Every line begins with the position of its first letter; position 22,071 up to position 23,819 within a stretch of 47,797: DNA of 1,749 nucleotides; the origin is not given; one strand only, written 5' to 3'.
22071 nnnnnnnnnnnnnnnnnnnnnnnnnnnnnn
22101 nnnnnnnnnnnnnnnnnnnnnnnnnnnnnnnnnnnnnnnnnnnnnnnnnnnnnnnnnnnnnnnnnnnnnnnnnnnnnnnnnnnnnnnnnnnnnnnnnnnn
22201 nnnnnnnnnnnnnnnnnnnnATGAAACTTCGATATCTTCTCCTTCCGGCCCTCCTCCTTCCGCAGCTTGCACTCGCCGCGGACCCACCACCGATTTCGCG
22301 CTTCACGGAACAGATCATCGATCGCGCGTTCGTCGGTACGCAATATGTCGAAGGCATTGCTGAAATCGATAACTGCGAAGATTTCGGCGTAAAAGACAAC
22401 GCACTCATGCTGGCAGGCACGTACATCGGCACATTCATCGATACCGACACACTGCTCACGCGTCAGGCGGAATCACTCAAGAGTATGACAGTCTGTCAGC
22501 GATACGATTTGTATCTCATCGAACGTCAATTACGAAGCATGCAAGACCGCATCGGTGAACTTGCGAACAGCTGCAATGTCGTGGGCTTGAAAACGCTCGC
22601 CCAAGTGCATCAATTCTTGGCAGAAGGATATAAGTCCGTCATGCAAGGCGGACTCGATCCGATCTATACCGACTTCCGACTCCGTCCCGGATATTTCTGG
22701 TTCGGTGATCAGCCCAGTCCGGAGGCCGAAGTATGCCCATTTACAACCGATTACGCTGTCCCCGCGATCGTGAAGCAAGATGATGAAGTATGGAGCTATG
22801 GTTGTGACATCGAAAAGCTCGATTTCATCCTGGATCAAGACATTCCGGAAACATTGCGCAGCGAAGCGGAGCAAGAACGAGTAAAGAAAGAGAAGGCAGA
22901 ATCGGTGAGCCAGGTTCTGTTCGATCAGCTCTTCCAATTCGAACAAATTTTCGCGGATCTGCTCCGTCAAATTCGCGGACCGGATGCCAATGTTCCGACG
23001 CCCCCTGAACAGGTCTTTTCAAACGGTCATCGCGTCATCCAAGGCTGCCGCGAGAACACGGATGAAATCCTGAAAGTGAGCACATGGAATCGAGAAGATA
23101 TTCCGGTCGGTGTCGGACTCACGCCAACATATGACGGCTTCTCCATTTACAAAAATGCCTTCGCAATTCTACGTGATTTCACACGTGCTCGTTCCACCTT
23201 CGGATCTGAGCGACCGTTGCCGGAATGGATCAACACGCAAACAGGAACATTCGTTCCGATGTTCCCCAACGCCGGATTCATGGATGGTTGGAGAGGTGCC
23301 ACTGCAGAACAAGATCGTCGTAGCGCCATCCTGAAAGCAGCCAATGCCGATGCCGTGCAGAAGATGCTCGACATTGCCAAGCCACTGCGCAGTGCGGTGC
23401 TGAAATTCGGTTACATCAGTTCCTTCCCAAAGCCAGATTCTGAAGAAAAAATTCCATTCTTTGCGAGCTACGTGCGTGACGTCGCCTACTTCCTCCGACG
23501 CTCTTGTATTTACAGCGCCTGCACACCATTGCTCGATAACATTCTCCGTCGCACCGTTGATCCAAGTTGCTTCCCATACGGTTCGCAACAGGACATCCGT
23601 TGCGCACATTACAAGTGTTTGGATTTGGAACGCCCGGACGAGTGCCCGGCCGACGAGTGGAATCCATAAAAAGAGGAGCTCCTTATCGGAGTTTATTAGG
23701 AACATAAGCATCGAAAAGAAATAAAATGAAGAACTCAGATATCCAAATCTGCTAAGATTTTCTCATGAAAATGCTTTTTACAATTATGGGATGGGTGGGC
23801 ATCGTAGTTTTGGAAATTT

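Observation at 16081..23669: Five-gene, ATGA-coupled operon of exported Cys-rich proteins with no recognisable family: candidate novel envelope or surface system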

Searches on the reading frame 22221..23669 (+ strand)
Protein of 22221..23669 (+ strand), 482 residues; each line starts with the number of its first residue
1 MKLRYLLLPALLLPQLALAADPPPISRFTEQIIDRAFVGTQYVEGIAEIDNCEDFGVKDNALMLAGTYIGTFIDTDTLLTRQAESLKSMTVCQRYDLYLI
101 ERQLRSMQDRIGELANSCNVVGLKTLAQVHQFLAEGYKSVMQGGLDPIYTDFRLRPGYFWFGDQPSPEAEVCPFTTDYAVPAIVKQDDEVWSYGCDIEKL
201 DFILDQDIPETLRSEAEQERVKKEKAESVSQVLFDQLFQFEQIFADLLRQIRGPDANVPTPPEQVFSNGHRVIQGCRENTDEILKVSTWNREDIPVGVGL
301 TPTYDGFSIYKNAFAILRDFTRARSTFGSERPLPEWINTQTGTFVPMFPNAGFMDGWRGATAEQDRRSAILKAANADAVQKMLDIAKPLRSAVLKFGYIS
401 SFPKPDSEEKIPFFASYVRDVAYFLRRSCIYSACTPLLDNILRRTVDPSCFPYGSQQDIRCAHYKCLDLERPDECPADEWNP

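Call 3: search_protein_families(library=pfam, proteins=[window:22221-23669:+], max_evalue=1)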
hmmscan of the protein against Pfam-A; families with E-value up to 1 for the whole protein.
window:22221-23669:+ (482 aa): 0 families

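Call 4: search_protein_families(library=ncbifam, proteins=[window:22221-23669:+], max_evalue=1)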
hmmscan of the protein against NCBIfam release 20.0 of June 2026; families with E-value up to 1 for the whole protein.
window:22221-23669:+ (482 aa): 0 families

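Call 34: search_solved_structures(query=A4, max_evalue=1)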
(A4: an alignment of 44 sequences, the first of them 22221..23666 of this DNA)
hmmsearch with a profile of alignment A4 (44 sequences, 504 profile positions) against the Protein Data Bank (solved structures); distinct sequences matched with E-value up to 1: 1.
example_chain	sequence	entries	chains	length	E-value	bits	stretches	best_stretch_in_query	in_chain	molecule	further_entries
4m3l_A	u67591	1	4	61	0.56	12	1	369-422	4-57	E3 ubiquitin-protein ligase TRIM63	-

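Call 37: search_protein_families(library=pfam, alignment_id=A4, max_evalue=0.01)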
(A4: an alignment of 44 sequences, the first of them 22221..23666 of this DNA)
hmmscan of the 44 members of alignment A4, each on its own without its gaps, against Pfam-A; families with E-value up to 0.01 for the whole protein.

A. member 1, window:22221-23666:+ (482 aa): 0 families

B. families by the number of members that match (of 44 scanned): 1 family
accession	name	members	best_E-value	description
PF18895.5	T4SS_pilin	1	8.8e-09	Type IV secretion system pilin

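Call 102: search_protein_families(library=phrogs, proteins=[window:22221-23666:+], max_evalue=0.01)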
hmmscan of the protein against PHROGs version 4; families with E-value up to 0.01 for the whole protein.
window:22221-23666:+ (482 aa): 0 families

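Call 103: search_protein_families(library=padloc, proteins=[window:22221-23666:+], max_evalue=0.01)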
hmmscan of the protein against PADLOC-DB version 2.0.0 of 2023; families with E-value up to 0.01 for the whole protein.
window:22221-23666:+ (482 aa): 0 families
